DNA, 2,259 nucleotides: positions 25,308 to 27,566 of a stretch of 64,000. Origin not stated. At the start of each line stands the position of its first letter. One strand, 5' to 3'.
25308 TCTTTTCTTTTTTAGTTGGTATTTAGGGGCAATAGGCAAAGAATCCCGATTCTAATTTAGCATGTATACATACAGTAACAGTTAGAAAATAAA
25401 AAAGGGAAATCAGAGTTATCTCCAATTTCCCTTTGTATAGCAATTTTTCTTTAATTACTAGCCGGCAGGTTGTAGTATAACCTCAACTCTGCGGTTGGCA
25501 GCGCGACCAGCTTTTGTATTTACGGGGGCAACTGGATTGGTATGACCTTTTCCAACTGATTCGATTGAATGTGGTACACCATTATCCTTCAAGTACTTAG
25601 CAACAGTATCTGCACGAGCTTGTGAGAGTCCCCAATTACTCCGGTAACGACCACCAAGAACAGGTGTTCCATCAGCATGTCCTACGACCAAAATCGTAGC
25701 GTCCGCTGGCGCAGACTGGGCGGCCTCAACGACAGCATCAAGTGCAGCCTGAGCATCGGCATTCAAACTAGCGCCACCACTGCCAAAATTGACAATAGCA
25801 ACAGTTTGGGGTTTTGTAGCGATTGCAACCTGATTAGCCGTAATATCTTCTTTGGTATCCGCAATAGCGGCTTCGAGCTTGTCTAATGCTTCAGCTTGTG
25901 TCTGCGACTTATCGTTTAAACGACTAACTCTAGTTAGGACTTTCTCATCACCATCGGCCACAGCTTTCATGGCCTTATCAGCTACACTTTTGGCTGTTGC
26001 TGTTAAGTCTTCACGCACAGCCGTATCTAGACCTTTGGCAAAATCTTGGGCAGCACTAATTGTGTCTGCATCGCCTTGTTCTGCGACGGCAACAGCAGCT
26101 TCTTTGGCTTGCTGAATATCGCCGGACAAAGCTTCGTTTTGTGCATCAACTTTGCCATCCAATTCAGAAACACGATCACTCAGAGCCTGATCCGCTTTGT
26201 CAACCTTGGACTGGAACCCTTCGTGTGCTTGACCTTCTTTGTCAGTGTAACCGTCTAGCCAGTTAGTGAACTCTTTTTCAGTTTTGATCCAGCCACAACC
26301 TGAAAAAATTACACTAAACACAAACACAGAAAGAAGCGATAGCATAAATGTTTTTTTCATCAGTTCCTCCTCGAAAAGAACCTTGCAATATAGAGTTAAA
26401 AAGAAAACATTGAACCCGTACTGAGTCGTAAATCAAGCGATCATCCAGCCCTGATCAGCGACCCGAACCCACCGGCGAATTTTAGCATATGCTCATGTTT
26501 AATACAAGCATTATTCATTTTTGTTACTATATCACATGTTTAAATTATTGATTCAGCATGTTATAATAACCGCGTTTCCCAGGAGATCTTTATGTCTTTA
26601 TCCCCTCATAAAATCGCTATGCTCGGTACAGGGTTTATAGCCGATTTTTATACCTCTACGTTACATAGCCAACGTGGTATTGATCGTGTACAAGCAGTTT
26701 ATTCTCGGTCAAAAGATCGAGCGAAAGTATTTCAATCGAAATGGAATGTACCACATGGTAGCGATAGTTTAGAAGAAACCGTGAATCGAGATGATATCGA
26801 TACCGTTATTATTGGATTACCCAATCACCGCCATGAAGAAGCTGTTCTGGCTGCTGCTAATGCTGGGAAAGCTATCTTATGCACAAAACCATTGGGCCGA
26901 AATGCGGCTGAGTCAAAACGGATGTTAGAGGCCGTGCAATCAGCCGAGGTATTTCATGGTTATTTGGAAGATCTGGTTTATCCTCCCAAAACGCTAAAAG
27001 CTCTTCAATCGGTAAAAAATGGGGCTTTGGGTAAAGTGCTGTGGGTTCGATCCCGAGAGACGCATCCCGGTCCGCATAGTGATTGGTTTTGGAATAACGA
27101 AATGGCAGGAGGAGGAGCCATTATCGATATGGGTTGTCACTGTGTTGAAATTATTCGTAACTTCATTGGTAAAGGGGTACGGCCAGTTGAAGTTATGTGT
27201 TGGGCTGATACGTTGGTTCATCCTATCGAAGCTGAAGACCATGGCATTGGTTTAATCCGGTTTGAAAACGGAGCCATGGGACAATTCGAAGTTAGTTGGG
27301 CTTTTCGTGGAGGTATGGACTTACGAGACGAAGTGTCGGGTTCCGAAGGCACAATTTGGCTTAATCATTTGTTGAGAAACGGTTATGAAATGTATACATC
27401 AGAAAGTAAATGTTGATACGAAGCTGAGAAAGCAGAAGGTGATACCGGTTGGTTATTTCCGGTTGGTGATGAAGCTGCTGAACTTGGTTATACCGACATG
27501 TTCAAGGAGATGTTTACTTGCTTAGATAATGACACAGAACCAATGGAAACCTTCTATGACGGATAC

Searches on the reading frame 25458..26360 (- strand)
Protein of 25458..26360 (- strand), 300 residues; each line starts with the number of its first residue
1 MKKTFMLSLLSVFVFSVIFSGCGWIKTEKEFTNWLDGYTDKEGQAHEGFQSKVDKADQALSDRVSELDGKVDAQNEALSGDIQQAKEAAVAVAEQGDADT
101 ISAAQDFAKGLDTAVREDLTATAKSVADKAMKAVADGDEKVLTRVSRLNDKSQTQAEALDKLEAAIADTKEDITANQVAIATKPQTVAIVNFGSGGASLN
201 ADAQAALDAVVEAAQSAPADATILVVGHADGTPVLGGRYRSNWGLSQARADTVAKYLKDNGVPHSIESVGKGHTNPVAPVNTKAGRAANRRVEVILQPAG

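Call 29: search_protein_families(library=ncbifam, proteins=[window:25458-26360:-], max_evalue=0.00001)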
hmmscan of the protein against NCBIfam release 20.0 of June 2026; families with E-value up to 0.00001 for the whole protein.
window:25458-26360:- (300 aa): 32 families (the best 25 are shown)
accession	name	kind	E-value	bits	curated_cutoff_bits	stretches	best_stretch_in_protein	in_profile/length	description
TIGR03350.1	type_VI_ompA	equivalog_domain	9.4e-26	90.4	139.8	1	174-295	11-136/137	type VI secretion system protein TssL, long form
NF006541.1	PRK09038.1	equivalog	2.9e-25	89.4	283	1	135-297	81-249/253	flagellar motor protein MotD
NF005444.0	PRK07033.1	equivalog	1.2e-23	83.8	520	1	140-298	258-423/438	DotU family type VI secretion system protein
NF053611.1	YiaD_Gzip_OmpA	equivalog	1.1e-21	77.5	175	1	161-295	77-205/206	YiaD family glycine zipper/OmpA-like lipoprotein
NF006508.0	PRK08944.1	subfamily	1.6e-20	73.5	259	1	128-297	131-288/304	MotB family protein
NF053612.1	anchor_PA1041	equivalog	6.6e-20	72.1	250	1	133-296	72-235/236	PA1041 family peptidoglycan-binding anchor lipoprotein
NF005999.0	PRK08126.1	subfamily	3e-18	65.8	571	1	192-295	327-429/432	hypothetical protein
NF005382.1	PRK06925.1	equivalog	2.8e-16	60.5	264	1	145-296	69-223/225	flagellar motor protein MotS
NF045787.1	OmpABordt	equivalog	2.2e-15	56.9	200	1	150-294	49-187/194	outer membrane protein OmpA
NF006542.0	PRK09039.1-1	equivalog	2.6e-15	56.4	388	1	191-295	510-623/627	peptidoglycan -binding protein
NF006544.0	PRK09039.1-3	equivalog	3.4e-15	56.5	362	1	187-296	223-340/343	peptidoglycan -binding protein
NF006543.0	PRK09039.1-2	equivalog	2.5e-14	53.9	305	1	55-296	96-347/350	peptidoglycan -binding protein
NF005831.1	PRK07734.1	equivalog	2.6e-14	53.6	301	1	120-298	80-250/250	flagellar motor protein MotB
NF053585.1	OMP_LP_YfiB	equivalog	3.9e-14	52.9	128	1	190-297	58-161/163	outer membrane lipoprotein YfiB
NF006546.0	PRK09039.1-5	equivalog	2e-13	50.4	615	1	76-296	115-340/343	peptidoglycan -binding protein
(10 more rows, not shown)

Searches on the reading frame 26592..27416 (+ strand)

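Call 30: search_protein_families(library=pfam, proteins=[window:26592-27416:+], max_evalue=0.000001)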
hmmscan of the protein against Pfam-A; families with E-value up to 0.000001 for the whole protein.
window:26592-27416:+ (274 aa): 3 families
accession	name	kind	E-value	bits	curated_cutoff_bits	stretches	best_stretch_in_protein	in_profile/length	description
PF22725.1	GFO_IDH_MocA_C3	-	2.4e-29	102.3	27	1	136-255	3-123/124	GFO/IDH/MocA C-terminal domain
PF01408.29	GFO_IDH_MocA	-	5.9e-21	75.8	24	1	7-120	2-114/120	Oxidoreductase family, NAD-binding Rossmann fold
PF02894.22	GFO_IDH_MocA_C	-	5.1e-13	49.8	22.9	1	141-256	4-128/218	Oxidoreductase family, C-terminal alpha/beta domain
